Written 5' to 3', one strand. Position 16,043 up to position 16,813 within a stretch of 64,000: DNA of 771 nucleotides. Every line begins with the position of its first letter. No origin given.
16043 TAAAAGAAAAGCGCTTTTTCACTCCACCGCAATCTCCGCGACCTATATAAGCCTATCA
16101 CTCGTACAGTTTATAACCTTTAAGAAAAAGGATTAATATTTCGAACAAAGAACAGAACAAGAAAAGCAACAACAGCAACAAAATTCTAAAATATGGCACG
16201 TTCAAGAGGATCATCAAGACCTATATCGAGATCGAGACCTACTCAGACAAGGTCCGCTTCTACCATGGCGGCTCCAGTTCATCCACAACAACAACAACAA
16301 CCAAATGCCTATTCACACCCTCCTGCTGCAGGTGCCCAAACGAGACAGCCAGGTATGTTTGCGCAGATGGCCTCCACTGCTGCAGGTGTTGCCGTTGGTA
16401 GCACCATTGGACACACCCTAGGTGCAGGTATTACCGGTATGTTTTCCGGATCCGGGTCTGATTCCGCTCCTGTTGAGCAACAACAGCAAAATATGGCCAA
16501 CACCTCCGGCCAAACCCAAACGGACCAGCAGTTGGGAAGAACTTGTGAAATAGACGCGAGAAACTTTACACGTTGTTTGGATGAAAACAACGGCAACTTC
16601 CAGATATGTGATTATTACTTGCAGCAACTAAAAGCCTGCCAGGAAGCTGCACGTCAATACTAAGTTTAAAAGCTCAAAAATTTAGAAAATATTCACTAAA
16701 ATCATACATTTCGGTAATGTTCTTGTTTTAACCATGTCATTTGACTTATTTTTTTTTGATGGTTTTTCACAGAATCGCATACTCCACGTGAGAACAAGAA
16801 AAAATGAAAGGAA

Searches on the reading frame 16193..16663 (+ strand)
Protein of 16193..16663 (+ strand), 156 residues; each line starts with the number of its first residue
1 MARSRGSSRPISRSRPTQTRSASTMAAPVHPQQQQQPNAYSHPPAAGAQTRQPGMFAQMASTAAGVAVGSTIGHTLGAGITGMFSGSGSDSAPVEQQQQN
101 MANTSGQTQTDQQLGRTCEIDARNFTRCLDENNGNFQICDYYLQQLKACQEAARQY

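Call 8: search_protein_families(library=pfam, proteins=[window:16193-16663:+])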
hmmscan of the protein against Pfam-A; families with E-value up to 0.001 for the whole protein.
window:16193-16663:+ (156 aa): 2 families
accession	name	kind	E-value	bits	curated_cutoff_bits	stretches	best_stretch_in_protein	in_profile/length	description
PF09849.14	DUF2076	-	3.8e-07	30.9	38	1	9-109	110-208/265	Uncharacterized protein conserved in bacteria (DUF2076)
PF06747.18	CHCH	-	3.6e-06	27.4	27.2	1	118-151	1-34/35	CHCH domain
